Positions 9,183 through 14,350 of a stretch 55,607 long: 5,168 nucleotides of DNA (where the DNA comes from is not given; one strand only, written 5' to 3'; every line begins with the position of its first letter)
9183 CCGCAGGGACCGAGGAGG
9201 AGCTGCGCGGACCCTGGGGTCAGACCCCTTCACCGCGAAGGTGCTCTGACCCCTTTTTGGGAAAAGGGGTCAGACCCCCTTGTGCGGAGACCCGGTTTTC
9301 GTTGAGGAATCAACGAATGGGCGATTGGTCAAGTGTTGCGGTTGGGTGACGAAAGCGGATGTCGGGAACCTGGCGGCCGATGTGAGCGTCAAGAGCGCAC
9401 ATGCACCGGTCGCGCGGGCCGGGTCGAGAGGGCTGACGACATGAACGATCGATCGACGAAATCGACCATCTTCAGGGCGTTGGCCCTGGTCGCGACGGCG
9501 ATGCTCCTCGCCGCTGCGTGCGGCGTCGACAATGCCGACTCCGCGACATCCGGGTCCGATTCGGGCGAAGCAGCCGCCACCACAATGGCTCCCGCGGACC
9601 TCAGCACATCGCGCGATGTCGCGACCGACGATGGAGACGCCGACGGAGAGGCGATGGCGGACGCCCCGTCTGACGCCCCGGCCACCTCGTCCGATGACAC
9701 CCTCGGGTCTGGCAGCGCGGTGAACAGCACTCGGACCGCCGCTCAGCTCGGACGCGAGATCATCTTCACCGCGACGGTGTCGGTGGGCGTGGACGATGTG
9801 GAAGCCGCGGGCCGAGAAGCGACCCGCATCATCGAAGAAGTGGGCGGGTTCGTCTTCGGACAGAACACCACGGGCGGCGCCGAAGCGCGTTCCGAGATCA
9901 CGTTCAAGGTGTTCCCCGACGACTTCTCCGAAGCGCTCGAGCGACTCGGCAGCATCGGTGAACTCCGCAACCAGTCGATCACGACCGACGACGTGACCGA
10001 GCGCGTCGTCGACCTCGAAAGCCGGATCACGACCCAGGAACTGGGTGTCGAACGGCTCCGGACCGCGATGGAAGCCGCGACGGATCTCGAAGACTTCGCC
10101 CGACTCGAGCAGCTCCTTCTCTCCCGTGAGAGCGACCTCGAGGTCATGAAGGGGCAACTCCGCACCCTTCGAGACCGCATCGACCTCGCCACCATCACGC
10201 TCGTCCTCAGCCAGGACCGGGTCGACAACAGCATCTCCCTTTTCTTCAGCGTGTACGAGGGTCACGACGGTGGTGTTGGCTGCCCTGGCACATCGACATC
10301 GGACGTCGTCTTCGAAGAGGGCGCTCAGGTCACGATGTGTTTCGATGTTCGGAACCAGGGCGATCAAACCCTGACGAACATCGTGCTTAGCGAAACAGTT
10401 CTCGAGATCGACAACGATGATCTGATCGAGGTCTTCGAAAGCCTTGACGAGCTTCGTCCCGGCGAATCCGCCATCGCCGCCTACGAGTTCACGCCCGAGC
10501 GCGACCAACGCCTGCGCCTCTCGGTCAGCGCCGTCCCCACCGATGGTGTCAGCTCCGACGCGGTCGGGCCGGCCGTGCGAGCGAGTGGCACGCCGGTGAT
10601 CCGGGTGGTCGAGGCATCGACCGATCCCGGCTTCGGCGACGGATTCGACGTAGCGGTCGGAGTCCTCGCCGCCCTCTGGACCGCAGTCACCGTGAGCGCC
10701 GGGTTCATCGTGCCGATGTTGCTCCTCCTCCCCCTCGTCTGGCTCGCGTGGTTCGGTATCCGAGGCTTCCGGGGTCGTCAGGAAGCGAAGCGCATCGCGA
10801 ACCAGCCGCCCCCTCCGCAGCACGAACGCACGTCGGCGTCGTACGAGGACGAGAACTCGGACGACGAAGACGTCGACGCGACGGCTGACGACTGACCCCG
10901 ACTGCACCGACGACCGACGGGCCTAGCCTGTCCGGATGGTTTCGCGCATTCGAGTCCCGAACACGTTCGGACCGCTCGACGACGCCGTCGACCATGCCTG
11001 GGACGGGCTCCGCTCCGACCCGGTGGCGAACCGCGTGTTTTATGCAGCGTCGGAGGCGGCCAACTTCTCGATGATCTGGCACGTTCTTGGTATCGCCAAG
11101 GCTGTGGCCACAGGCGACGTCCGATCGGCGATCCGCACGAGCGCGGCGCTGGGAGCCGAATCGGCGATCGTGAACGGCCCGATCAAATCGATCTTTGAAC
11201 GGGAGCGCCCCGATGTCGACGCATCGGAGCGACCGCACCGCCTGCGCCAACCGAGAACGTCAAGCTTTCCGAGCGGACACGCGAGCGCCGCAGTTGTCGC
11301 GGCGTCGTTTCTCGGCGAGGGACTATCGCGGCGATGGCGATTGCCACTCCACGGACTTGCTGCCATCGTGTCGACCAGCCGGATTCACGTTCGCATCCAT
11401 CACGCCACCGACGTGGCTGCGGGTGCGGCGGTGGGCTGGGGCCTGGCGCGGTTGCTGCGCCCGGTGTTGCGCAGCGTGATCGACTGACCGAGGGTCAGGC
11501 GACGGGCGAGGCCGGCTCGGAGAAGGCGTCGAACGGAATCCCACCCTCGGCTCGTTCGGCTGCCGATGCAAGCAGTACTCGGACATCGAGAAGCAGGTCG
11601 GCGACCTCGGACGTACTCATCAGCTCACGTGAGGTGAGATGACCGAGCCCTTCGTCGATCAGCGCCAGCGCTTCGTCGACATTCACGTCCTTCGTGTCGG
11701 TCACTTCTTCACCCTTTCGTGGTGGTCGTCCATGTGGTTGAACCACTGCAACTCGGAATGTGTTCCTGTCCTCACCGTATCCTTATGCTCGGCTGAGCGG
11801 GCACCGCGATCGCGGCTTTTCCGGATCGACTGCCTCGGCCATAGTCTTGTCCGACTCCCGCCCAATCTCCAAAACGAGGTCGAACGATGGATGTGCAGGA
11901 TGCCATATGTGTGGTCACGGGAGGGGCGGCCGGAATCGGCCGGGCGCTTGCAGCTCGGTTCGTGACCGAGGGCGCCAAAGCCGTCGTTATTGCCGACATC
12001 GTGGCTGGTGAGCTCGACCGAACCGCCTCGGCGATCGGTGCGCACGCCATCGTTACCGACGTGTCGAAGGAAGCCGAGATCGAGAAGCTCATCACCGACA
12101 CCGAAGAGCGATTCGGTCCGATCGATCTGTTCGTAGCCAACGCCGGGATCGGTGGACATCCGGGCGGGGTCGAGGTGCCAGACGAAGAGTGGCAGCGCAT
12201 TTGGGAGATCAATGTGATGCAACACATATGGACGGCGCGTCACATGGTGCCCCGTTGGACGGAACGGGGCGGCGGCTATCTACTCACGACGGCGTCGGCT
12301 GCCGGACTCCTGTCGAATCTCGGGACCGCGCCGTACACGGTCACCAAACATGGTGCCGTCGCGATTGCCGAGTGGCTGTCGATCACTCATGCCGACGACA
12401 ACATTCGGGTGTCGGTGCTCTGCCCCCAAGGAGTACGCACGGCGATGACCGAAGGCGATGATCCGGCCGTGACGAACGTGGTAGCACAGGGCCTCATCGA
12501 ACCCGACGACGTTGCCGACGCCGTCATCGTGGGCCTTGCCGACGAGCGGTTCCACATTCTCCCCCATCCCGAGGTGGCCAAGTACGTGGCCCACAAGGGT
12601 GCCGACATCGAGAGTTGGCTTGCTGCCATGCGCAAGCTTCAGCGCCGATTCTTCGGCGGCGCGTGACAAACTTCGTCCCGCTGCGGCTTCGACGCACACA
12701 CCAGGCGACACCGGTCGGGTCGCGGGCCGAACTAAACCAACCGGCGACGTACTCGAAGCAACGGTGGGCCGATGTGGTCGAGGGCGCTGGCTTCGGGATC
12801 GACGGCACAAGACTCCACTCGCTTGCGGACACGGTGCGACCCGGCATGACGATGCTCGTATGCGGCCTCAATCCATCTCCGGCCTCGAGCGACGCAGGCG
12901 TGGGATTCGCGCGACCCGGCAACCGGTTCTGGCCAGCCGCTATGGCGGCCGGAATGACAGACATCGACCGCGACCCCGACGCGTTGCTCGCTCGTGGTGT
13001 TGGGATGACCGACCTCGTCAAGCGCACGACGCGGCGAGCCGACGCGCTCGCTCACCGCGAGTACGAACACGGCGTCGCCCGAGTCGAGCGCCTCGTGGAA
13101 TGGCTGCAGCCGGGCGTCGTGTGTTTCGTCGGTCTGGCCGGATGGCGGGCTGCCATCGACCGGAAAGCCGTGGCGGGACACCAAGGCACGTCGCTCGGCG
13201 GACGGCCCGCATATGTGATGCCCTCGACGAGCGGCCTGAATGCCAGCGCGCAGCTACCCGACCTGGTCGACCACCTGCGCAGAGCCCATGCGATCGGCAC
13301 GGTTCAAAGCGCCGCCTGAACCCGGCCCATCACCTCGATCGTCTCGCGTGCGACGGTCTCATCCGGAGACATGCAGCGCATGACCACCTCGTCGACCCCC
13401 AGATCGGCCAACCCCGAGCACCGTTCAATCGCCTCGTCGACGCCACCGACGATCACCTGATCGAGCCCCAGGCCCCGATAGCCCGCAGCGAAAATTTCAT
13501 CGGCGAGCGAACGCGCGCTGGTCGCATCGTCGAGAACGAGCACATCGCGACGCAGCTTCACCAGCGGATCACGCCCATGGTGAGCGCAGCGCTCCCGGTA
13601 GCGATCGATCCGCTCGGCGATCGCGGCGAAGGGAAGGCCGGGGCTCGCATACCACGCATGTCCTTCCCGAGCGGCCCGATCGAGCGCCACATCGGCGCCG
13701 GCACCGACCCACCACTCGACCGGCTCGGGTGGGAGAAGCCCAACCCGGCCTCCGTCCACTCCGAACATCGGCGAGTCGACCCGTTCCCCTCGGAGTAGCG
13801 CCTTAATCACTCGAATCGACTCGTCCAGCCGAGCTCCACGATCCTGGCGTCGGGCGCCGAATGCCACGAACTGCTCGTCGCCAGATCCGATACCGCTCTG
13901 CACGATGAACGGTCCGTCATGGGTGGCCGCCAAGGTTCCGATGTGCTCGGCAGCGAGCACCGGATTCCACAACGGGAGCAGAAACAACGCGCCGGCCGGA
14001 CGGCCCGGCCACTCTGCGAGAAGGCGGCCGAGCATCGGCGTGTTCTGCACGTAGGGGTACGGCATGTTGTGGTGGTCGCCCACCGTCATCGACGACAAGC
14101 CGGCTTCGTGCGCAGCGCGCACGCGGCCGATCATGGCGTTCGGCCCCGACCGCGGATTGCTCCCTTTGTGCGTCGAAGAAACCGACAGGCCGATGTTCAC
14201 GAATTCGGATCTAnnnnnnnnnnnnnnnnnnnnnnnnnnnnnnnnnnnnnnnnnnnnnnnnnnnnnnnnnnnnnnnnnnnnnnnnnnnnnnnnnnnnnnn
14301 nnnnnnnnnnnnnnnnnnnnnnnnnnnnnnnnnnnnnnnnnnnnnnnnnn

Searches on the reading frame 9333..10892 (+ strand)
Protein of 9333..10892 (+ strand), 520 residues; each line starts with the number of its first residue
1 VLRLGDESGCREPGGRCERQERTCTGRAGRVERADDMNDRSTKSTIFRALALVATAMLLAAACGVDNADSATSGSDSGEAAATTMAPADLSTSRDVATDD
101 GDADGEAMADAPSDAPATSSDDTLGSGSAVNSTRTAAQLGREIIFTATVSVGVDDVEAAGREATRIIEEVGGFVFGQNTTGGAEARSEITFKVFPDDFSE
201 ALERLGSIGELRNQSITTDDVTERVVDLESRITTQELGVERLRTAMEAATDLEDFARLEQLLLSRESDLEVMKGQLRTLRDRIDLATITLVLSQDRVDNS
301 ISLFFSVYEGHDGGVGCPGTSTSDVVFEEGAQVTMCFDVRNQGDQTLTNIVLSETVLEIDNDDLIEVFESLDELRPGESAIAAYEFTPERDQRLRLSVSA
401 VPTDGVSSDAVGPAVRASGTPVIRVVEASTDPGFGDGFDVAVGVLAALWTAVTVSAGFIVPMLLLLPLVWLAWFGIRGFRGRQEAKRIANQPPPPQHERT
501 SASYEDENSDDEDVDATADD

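Call 80: search_protein_families(library=pfam, proteins=[window:9333-10892:+], max_evalue=0.00001)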
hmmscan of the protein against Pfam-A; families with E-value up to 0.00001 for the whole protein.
window:9333-10892:+ (520 aa): 1 family
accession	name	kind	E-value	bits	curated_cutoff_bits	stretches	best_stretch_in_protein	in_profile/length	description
PF14257.11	DUF4349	-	1.1e-40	139.7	27.7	1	141-296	1-158/213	Domain of unknown function (DUF4349)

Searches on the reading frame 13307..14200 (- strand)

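Call 80: search_protein_families(library=pfam, proteins=[window:13307-14200:-], max_evalue=0.00001)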
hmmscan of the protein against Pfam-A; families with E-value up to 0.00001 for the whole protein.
window:13307-14200:- (298 aa): 1 family
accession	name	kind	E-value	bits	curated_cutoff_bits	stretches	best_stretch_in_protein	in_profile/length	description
PF00296.26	Bac_luciferase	-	1.1e-29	104.2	27.9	1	1-238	1-246/314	Luciferase-like monooxygenase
